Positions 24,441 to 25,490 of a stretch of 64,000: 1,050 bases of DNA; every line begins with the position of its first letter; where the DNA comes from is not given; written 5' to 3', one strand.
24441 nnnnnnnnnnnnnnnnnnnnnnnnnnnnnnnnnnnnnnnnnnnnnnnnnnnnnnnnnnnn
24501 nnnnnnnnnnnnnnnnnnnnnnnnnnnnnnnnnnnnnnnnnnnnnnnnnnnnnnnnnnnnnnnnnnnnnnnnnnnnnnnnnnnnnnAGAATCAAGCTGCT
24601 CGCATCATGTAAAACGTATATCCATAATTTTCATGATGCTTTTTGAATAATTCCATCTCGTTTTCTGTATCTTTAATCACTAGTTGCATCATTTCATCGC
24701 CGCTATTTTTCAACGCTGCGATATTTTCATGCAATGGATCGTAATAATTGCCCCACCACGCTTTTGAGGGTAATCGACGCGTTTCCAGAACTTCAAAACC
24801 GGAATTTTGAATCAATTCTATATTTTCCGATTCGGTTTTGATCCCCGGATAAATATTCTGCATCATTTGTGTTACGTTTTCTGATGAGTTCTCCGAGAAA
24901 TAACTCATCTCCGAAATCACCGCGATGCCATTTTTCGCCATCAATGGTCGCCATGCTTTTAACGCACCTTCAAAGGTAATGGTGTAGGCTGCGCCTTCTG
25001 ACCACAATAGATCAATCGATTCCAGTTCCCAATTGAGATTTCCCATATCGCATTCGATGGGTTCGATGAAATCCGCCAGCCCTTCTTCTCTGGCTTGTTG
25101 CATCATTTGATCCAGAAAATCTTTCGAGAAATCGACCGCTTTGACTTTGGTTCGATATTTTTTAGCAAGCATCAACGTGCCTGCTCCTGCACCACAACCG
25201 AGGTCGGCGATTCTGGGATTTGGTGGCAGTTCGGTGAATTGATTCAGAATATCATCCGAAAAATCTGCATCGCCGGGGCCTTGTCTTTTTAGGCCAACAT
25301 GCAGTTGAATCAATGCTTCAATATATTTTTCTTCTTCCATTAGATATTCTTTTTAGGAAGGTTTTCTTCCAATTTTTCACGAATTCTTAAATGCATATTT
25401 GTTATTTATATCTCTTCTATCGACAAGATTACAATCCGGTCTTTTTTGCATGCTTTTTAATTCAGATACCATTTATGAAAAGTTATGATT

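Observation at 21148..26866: BrxR-family WYL regulator heading an 8-gene co-directional array: candidate undescribed defence/stress locus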

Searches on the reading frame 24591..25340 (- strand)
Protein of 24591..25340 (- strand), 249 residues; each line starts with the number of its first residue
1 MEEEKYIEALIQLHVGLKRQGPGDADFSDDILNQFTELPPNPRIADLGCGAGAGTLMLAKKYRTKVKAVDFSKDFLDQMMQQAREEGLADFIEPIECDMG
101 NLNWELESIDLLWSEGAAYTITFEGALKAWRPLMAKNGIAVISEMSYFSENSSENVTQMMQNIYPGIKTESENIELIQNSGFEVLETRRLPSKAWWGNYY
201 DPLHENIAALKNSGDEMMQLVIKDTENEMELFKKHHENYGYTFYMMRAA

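Call 3: search_protein_families(library=pfam, proteins=[window:24591-25340:-], max_evalue=0.01)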
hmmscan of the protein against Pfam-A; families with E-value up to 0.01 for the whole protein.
window:24591-25340:- (249 aa): 10 families
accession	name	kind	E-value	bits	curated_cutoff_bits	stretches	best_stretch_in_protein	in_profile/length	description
PF13649.12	Methyltransf_25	-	4.2e-12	47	27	1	44-138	1-97/97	Methyltransferase domain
PF08241.18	Methyltransf_11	-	1.6e-10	41.9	21.2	1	46-142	2-95/95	Methyltransferase domain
PF13847.12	Methyltransf_31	-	1.8e-10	41.1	27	1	43-172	6-127/145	Methyltransferase domain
PF02353.26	CMAS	-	1.2e-05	25.2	27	1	37-227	59-250/273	Mycolic acid cyclopropane synthetase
PF08242.18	Methyltransf_12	-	1.5e-05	26.1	30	1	46-139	2-97/98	Methyltransferase domain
PF13578.12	Methyltransf_24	-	0.00012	23.4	26.3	1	47-142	3-102/105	Methyltransferase domain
PF05175.20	MTS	-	0.0002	21.5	23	1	38-94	29-85/170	Methyltransferase small domain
PF01209.24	Ubie_methyltran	-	0.00038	20.3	20.1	1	41-128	49-137/233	ubiE/COQ5 methyltransferase family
PF09445.16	Methyltransf_15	-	0.001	19.1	22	1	44-102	4-61/165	RNA cap guanine-N2 methyltransferase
PF13489.12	Methyltransf_23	-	0.0034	17.6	27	0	28-97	10-90/164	Methyltransferase domain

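Call 4: search_protein_families(library=padloc, proteins=[window:24591-25340:-], max_evalue=0.01)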
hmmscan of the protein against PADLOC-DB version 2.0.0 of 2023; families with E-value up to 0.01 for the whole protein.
window:24591-25340:- (249 aa): 1 family
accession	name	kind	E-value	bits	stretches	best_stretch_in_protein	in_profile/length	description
PDLC04134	mad2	-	8.2e-17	59.2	1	31-172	282-425/492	mads_2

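Call 5: search_protein_families(library=ncbifam, proteins=[window:24591-25340:-], max_evalue=0.01)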
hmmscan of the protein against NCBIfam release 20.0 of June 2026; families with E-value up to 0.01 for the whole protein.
window:24591-25340:- (249 aa): 34 families (the best 25 are shown)
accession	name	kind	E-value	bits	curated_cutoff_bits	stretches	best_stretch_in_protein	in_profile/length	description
NF045667.1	MTase_DVU1556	equivalog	5.2e-15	55.5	155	1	22-185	5-163/213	DVU_1556 family methyltransferase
NF043040.1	corrin_prot_MT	hypoth_equivalog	6.7e-09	35.5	180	1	29-105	32-105/216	corrinoid protein-associated methyltransferase CpaM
NF040539.1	AST_met_ArsM_2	exception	3.5e-08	33.6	240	1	42-188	58-211/262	putative arsinothricin biosynthesis methyltransferase ArsM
TIGR02072.1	BioC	equivalog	3.7e-08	33.5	184.95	1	39-161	33-148/244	malonyl-ACP O-methyltransferase BioC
NF041943.1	GPPMT_Stmyces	equivalog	6.6e-08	32.8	400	1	29-142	66-179/272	geranyl diphosphate 2-C-methyltransferase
TIGR01934.1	MenG_MenH_UbiE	subfamily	6.6e-07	28.9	158.35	1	40-159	39-158/223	ubiquinone/menaquinone biosynthesis methyltransferase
TIGR04345.1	ovoA_Cterm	equivalog_domain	9.8e-07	28.5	170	1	31-111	33-109/242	putative 4-mercaptohistidine N1-methyltransferase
NF041675.1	sarc_dimgly_tmase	equivalog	1.4e-06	28.5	550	1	34-118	60-144/278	sarcosine/dimethylglycine N-methyltransferase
NF001244.0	PRK00216.1-5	equivalog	1.6e-06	27.6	216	1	40-163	48-170/236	bifunctional demethylmenaquinone methyltransferase/2-methoxy-6-polyprenyl-1,4-benzoquinol methylase UbiE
TIGR00536.1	hemK_fam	subfamily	2e-06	27.1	115.5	1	33-98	107-173/286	HemK family protein methyltransferase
NF010703.0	PRK14103.1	equivalog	3e-06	26.9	320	1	30-88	20-74/256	trans-aconitate 2-methyltransferase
NF007610.0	PRK10258.1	equivalog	1.2e-05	24.8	342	1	41-117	43-112/251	malonyl-ACP O-methyltransferase BioC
NF045649.1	2X_seleno_MduS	exception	2.1e-05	23.7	380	1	24-99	26-99/338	methyltransferase domain-containing selenoprotein MduS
TIGR02021.1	BchM-ChlM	equivalog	2.2e-05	24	158.9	1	28-99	41-112/218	magnesium protoporphyrin IX methyltransferase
NF041820.1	daptide_MTase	equivalog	4.4e-05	23.1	175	1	43-103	39-100/243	daptide-type RiPP biosynthesis methyltransferase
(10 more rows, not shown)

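Call 68: search_dna_similar(query=window:24591-25340:-, collection=plasmids, mode=protein, max_rows=12)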
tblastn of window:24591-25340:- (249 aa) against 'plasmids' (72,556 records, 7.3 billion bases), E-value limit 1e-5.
Records with a match: 36; places in all: 36; records where one place covers at least 80% of the query: 31.
Best place of each record, by identity: <60% 36.
By first word of the organism name: Sinorhizobium 7; Vibrio 6; Streptomyces 5; Proteus 5; Pseudoalteromonas 3; Aeromonas 1; Aureibacter 1; Phocaeicola 1; Photobacterium 1; Peptoclostridium 1; and 5 more.
By predicted mobility (MOB-suite, as given by PLSDB): non-mobilizable 26; conjugative 8; mobilizable 2.
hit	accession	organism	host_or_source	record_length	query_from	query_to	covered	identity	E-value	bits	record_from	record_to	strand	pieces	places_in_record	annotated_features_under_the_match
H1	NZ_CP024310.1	Sinorhizobium fredii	Phaseolus vulgaris,cell culture,plant ...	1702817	7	247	97%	36.6%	2e-39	152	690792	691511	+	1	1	record has no annotation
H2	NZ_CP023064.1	Sinorhizobium sp. CCBAU 05631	G.max,nodule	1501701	7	247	97%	36.3%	4e-32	163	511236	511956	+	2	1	record has no annotation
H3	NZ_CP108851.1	Streptomyces sp. NBC_00842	-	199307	4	247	98%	33.2%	6e-40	153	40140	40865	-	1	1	bifunctional class I SAM-dependent ...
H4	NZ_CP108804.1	Streptomyces sp. NBC_00873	-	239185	4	247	98%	33.2%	6e-40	153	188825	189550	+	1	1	bifunctional class I SAM-dependent ...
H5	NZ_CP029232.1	Sinorhizobium fredii CCBAU 45436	Glycine max,cell culture,plant root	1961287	13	247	94%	34.4%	8e-30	156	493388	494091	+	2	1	record has no annotation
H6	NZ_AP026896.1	Aeromonas caviae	Microbe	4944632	2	247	99%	31.7%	1e-27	117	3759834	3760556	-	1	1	none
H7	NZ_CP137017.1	Sinorhizobium fredii GR64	Phaseolus vulgaris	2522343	16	247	93%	33.3%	1e-26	144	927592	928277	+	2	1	record has no annotation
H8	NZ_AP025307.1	Aureibacter tunicatorum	-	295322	17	248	93%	33.2%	6e-32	130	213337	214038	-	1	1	class I SAM-dependent methyltransferase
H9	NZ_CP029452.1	Sinorhizobium fredii CCBAU 25509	Glycine soja,cell culture,plant root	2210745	34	247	86%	35.5%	4e-38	148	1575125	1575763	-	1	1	record has no annotation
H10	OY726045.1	Phocaeicola massiliensis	-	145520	7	247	97%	30.0%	4e-34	136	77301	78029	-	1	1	record has no annotation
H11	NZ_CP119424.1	Photobacterium sp. DA100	-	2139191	4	247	98%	29.4%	1e-29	124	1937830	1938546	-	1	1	none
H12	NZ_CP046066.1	Vibrio sp. THAF191d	pure culture,Surface of a polyethylene ...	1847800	2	247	99%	28.9%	1e-28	120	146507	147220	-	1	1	none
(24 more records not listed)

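Call 80: get_annotated_region(hit=H8, flank=3000)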
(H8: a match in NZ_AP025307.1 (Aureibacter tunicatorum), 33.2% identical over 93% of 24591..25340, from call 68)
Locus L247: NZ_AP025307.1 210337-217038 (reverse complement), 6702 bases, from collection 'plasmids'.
description: Aureibacter tunicatorum strain NBRC 107587 plasmid pAT2, complete sequence
organism: Aureibacter tunicatorum (NCBI taxid 866807)
taxonomy: Bacteria; Bacteroidota; Cytophagia; Cytophagales; Persicobacteraceae; Aureibacter; Aureibacter tunicatorum
host: -; source: -; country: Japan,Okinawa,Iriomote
typing (MOB-suite, as given by PLSDB): non-mobilizable
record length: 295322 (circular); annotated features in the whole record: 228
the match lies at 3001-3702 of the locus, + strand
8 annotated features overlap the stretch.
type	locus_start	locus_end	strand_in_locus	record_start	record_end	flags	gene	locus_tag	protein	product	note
CDS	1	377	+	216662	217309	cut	prfH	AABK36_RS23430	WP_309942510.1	peptide chain release factor H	GO:0006415 - translational termination [Evidence IEA]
CDS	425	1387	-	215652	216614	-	-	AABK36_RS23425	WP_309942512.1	SDR family NAD(P)-dependent oxidoreductase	-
CDS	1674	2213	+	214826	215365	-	-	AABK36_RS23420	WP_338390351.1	hypothetical protein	-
CDS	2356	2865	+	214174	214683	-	-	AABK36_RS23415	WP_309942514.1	DUF3347 domain-containing protein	-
CDS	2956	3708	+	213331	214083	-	-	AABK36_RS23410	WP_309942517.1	class I SAM-dependent methyltransferase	-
CDS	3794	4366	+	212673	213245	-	-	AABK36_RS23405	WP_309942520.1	AraC family transcriptional regulator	-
CDS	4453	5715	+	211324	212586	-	-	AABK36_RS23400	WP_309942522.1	SO_0444 family Cu/Zn efflux transporter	-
CDS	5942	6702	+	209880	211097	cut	-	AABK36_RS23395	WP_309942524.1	GTP-binding protein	-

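Call 81: get_annotated_region(hit=H3, flank=3000)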
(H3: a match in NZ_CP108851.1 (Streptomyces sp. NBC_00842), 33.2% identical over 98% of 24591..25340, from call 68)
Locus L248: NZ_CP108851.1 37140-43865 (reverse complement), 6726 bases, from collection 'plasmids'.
description: Streptomyces sp. NBC_00842 plasmid unnamed1, complete sequence
organism: Streptomyces sp. NBC_00842 (NCBI taxid 2975848)
taxonomy: Bacteria; Actinomycetota; Actinomycetes; Kitasatosporales; Streptomycetaceae; Streptomyces; Streptomyces sp. NBC 00842
host: -; source: -; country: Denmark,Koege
typing (MOB-suite, as given by PLSDB): non-mobilizable
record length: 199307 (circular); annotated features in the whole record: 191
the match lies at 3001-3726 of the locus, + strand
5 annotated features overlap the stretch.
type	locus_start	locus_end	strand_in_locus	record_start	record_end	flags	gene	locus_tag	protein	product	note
CDS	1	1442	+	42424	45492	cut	-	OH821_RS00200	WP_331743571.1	Tn3 family transposase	-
CDS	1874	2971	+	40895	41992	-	rsgA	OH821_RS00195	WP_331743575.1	ribosome small subunit-dependent GTPase A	GO:0006412 - translation [Evidence IEA]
CDS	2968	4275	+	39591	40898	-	-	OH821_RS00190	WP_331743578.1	bifunctional class I SAM-dependent methyltransferase/N-acetyltransferase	-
CDS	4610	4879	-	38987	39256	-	-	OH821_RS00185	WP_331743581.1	hypothetical protein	-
CDS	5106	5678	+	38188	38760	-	-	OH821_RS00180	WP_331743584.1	recombinase family protein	GO:0006310 - DNA recombination [Evidence IEA]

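Call 82: get_annotated_region(hit=H12, flank=3000)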
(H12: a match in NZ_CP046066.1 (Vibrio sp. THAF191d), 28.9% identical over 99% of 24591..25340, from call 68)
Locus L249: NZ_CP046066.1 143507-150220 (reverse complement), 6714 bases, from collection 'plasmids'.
description: Vibrio sp. THAF191d plasmid pTHAF191d_b, complete sequence
organism: Vibrio sp. THAF191d (NCBI taxid 2661922)
taxonomy: Bacteria; Pseudomonadota; Gammaproteobacteria; Vibrionales; Vibrionaceae; Vibrio; Vibrio sp. THAF191d
host: -; source: pure culture,Surface of a polyethylene microplastic particle present in tank 6 of a marine aquarium ...; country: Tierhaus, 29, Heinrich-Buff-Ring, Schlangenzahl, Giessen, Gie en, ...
typing (MOB-suite, as given by PLSDB): non-mobilizable
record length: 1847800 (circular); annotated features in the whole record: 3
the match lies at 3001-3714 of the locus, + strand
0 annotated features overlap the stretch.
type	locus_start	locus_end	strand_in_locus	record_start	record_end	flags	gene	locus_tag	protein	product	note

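Call 98: search_solved_structures(query=window:24591-25340:-, max_evalue=0.001)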
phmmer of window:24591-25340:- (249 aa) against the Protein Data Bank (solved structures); distinct sequences matched with E-value up to 0.001: 18.
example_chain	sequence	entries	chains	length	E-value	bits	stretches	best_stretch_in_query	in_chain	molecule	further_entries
3t7r_A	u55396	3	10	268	5e-37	130.8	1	13-247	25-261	Putative methyltransferase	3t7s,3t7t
3e7p_A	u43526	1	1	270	5.2e-37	130.8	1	13-247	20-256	Putative methyltransferase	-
3kkz_A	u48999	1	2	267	5.7e-37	130.7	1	14-247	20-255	uncharacterized protein Q5LES9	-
3f4k_A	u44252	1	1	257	1.9e-35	125.6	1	17-245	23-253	Putative methyltransferase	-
3svz_A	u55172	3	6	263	2.1e-35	125.5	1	17-245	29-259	Putative methyltransferase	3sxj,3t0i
3d2l_A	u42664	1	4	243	2.2e-06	30.5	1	36-86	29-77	SAM-dependent methyltransferase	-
5gm1_A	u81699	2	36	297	4.3e-06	29.5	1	36-191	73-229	O-methylransferase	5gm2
3mgg_A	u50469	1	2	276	5.6e-06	29.2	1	25-144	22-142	Methyltransferase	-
3dlc_A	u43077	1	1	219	1.4e-05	27.9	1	29-131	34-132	Putative S-adenosyl-L-methionine-dependent Methyltransferase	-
2fyt_A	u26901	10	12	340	2.8e-05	26.9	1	37-138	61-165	Protein arginine N-methyltransferase 3 | PRMT3 protein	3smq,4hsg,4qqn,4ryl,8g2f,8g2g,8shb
1f3l_A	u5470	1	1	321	3.8e-05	26.4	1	36-129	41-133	PROTEIN ARGININE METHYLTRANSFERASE PRMT3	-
6cu3_A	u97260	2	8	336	5.3e-05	26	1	37-128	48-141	protein arginine N-methyltransferase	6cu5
8dur_A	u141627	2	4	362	5.6e-05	25.9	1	37-128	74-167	Protein arginine N-methyltransferase 1 (PRMT1) | PUA domain-containing protein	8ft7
5wp4_A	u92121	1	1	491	0.00014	24.6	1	36-127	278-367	Phosphoethanolamine N-methyltransferase 1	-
4f84_A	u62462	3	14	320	0.00021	24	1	31-118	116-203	Geranyl diphosphate 2-C-methyltransferase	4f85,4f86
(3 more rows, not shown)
